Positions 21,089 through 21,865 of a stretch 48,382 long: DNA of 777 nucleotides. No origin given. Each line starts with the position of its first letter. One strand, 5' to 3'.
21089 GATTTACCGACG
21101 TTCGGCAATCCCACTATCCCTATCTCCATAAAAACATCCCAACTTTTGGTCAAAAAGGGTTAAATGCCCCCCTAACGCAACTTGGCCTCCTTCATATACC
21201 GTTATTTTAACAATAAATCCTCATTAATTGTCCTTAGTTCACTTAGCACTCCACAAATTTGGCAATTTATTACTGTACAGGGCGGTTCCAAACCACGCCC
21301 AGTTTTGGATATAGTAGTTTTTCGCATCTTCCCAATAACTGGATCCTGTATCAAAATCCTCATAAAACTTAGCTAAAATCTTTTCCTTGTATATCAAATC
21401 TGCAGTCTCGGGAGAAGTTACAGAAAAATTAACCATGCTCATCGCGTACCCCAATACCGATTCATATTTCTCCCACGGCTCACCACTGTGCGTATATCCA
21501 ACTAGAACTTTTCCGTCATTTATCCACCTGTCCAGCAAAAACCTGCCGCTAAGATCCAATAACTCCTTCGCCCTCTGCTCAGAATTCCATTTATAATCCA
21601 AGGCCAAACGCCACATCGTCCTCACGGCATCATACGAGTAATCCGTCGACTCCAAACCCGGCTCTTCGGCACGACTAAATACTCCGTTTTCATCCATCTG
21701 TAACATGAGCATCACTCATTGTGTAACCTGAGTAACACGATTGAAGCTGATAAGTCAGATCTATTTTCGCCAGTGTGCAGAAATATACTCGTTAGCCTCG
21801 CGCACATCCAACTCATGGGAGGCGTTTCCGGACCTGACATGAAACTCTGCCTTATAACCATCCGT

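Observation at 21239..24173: The fusion gene sits exactly between two 5'-truncated gene remnants whose missing ends point into it (replacement scar)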

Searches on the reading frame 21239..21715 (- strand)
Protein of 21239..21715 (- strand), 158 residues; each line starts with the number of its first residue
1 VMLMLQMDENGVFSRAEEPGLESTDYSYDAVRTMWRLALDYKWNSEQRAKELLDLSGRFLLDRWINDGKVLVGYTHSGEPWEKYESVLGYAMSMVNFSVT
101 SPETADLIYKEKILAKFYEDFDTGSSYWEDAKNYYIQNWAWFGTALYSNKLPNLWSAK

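Call 6: search_protein_families(library=pfam, proteins=[window:21239-21715:-], max_evalue=1)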
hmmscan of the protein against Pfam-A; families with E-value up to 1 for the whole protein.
window:21239-21715:- (158 aa): 1 family
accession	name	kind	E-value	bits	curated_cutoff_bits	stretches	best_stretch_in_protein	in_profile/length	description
PF23589.2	WH_AprA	-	0.14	13.1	27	1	3-70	8-77/94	AprA winged helix domain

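Call 7: search_protein_families(library=ncbifam, proteins=[window:21239-21715:-], max_evalue=1)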
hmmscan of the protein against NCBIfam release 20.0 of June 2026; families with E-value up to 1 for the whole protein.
window:21239-21715:- (158 aa): 0 families

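Call 8: search_solved_structures(query=window:21239-21715:-, max_evalue=10, show_alignments=2)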
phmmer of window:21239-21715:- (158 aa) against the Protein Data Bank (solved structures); distinct sequences matched with E-value up to 10: 4.
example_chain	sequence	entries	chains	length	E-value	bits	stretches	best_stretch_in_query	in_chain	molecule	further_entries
1cem_A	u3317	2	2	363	7.8e-07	32.2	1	22-83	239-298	CELLULASE CELA (1,4-BETA-D-GLUCAN-GLUCANOHYDROLASE) | endoglucanase A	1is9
1kwf_A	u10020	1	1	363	8e-07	32.2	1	22-83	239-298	Endoglucanase A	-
7wji_D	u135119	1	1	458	1.5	11.8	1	76-120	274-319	Transmembrane protein FAM155A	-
7cm3_B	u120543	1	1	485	3.1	10.8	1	76-120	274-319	Transmembrane protein FAM155A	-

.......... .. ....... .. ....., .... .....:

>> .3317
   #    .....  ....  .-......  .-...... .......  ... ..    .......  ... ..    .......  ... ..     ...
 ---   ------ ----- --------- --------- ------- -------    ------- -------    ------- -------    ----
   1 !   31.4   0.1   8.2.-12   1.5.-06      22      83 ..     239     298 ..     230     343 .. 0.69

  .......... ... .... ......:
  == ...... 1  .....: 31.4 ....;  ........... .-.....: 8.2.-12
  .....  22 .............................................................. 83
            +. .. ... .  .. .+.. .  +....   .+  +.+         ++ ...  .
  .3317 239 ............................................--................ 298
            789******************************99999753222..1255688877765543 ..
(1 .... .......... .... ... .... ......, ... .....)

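Call 9: find_homologous_proteins(query=window:21239-21715:-, max_evalue=0.001)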
Query window:21239-21715:- (158 aa): 11 proteins with E <= 0.001 among 34 candidates.
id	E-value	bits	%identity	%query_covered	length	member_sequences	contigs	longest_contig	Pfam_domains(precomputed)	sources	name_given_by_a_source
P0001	1.6e-100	352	100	98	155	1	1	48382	-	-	-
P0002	6.2e-74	265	76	95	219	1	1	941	PF01270.24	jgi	jgi:endoglucanase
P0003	9.5e-68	245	66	97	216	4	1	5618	PF01270.24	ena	-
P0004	1.0e-42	164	69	61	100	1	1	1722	-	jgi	jgi:hypothetical protein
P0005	1.3e-42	163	67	63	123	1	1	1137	-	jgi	jgi:hypothetical protein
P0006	1.2e-40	157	50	96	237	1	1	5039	PF01270.24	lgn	-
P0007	3.0e-37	146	48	90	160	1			-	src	-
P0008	8.5e-37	144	52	80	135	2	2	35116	-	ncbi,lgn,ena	-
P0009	4.8e-30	122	45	94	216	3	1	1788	PF01270.24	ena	-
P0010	7.3e-29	119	60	58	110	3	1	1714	-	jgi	-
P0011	9.1e-24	102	57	53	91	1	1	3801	-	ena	-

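Call 11: find_encoding_contigs(protein=P0003, flank=10000)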
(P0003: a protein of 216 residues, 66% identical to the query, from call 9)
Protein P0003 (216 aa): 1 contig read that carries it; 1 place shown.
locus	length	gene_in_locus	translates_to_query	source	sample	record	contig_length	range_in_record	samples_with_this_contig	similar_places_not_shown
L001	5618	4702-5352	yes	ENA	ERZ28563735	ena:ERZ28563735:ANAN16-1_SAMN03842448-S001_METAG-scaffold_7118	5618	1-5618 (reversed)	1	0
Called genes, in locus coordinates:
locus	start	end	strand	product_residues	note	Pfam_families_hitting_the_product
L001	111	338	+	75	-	-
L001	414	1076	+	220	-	PF00027:cNMP_binding, PF13545:HTH_Crp_2, PF00325:Crp (weak)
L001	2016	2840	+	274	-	PF13632:Glyco_trans_2_3, PF13641:Glyco_tranf_2_3, PF13506:Glyco_transf_21 (weak)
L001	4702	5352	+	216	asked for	PF01270:Glyco_hydro_8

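Call 12: find_encoding_contigs(protein=P0008, flank=10000)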
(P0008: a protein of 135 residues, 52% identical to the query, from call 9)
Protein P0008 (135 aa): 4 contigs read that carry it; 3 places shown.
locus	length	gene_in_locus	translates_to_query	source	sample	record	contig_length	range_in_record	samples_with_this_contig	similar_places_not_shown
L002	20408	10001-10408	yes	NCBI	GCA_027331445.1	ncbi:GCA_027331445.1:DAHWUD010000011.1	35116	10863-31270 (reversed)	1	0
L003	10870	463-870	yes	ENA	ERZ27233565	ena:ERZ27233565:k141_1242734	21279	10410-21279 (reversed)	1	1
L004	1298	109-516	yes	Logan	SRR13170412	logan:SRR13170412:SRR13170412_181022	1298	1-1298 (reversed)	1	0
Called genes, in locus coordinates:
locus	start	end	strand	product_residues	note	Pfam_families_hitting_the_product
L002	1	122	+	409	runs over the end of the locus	PF02403:Seryl_tRNA_N, PF00587:tRNA-synt_2b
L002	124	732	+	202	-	PF01564:Spermine_synth (weak), PF13649:Methyltransf_25 (weak)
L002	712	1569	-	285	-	PF02388:FemAB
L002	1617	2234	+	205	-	PF01564:Spermine_synth (weak)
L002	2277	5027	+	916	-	PF07517:SecA_DEAD, PF01043:SecA_PP_bind, PF21090:P-loop_SecA, PF07516:SecA_SW, PF02810:SEC-C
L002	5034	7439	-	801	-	PF00122:E1-E2_ATPase, PF00702:Hydrolase, PF13246:Cation_ATPase, PF00689:Cation_ATPase_C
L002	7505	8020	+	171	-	-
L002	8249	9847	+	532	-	-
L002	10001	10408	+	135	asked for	-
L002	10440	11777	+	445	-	PF00753:Lactamase_B, PF23023:Anti-Pycsar_Apyc1, PF16661:Lactamase_B_6, PF12706:Lactamase_B_2 (weak), PF10996:Beta-Casp, PF07521:RMMBL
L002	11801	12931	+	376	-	-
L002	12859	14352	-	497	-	PF13231:PMT_2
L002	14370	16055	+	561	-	PF13432:TPR_16 (faint), PF00515:TPR_1 (faint), PF07719:TPR_2 (faint)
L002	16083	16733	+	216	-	-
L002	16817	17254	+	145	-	PF01161:PBP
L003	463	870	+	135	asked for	-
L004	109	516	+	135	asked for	-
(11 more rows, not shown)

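Call 23: find_encoding_contigs(protein=P0002, flank=5000, max_places=4)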
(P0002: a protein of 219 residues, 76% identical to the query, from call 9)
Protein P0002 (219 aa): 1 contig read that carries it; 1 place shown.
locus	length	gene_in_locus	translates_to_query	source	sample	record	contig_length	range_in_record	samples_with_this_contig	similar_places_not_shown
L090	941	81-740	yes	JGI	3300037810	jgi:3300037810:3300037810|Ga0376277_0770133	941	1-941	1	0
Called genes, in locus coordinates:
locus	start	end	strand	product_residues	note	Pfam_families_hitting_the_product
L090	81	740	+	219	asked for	PF01270:Glyco_hydro_8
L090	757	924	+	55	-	-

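Call 24: find_encoding_contigs(protein=P0004, flank=5000, max_places=4)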
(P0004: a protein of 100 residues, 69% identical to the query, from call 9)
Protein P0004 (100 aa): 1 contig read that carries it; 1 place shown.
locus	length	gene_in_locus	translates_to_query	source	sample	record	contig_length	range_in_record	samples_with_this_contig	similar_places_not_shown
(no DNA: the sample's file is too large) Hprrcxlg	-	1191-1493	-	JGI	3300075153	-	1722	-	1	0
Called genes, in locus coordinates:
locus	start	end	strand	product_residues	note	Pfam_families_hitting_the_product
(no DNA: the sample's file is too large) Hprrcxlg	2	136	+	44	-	?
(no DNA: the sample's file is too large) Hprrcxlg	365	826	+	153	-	PF00258:Flavodoxin_1 (weak), PF12724:Flavodoxin_5 (weak)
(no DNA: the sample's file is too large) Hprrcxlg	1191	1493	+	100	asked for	-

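Call 31: find_related_loci(query=A1, collection=genome_contigs, flank=10000)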
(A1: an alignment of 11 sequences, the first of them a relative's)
Query A1 (155 aa) in genome_contigs; peptide patterns used: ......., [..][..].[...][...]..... (x = any residue, [..] = any of these).
116 stretches matched a pattern; 49 encode a relative of the query (tblastn E <= 1e-3); 49 distinct loci.
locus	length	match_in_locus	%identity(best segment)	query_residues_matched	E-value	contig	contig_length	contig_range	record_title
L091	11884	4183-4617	59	8-152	2e-52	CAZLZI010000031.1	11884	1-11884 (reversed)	MAG TPA_asm: uncultured Candidatus Saccharibacteria bacterium isolate binchicken_co105_118 genome assembly, contig: NODE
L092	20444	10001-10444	54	2-152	6e-49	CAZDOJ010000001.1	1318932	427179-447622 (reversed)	MAG TPA_asm: uncultured Gammaproteobacteria bacterium isolate SRP292972_co3_93 genome assembly, contig: NODE_1_length_13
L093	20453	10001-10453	51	2-155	6e-49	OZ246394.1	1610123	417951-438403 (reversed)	MAG: uncultured Gammaproteobacteria bacterium isolate SRP292972_co1_11 genome assembly, chromosome: 1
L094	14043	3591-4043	53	2-155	7e-48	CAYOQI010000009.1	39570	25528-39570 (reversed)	MAG TPA_asm: uncultured Pseudomonadales bacterium isolate SRP286056_co1_770 genome assembly, contig: NODE_1040_length_39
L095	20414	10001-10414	56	13-153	7e-46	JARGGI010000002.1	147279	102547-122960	MAG: Patescibacteria group bacterium isolate C14-28 NODE_2_length_147279_cov_21.591500, whole genome shotgun sequence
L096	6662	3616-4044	53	8-153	5e-44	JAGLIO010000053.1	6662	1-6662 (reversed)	MAG: Candidatus Parcubacteria bacterium isolate RS_2_9 ROV157_2.bin.9.fa_53, whole genome shotgun sequence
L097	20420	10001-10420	52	12-154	8e-43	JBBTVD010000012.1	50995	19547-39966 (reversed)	MAG: Patescibacteria group bacterium isolate H14-bin010_1 H14_bin010_1_000000000012, whole genome shotgun sequence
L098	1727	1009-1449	49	4-153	4e-43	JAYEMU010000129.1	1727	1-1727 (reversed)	MAG: Nanoarchaeota archaeon isolate MAG073 MAG073_129, whole genome shotgun sequence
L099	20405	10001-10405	50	15-152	2e-41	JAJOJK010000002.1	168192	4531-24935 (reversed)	MAG: Candidatus Woesebacteria bacterium isolate S5C87 S5CNODE_12_length_168192_cov_5.287430, whole genome shotgun sequen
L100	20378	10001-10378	52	29-154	5e-41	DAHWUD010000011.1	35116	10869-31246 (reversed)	MAG TPA_asm: Candidatus Amesbacteria bacterium isolate clean1528 NODE_11_length_35116_cov_62.054710, whole genome shotgu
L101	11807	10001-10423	49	9-152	7e-40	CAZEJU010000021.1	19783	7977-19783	MAG TPA_asm: uncultured Gammaproteobacteria bacterium isolate binchicken_co105_439 genome assembly, contig: NODE_3413_le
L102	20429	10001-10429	50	7-153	2e-39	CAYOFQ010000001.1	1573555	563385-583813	MAG TPA_asm: uncultured Gammaproteobacteria bacterium isolate SRP342105_co1_162 genome assembly, contig: NODE_1_length_1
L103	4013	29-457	46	4-152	1e-38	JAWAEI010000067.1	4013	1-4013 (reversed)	MAG: Candidatus Pacearchaeota archaeon isolate QQ_201901_bins_15 QQ_201901_bins_15_scaffold_75, whole genome shotgun seq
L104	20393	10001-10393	50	19-152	5e-38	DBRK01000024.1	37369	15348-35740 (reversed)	MAG TPA_asm: Patescibacteria group bacterium UBA1370 UBA1370_contig_11087, whole genome shotgun sequence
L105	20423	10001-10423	48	13-153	6e-37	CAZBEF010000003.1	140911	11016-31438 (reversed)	MAG TPA_asm: uncultured Gammaproteobacteria bacterium isolate SRP278252_co2_430 genome assembly, contig: NODE_138_length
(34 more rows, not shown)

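Call 38: find_related_loci(query=window:21239-21715:-, collection=metagenome_contigs, flank=10000)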
Query window:21239-21715:- (158 aa) in metagenome_contigs; peptide patterns used: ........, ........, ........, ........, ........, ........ (x = any residue, [..] = any of these).
33 stretches matched a pattern; 2 encode a relative of the query (tblastn E <= 1e-3); 2 distinct loci.
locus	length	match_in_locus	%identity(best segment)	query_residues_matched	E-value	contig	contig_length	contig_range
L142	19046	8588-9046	82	5-157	1e-85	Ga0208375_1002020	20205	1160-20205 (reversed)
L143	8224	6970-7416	71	7-155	2e-72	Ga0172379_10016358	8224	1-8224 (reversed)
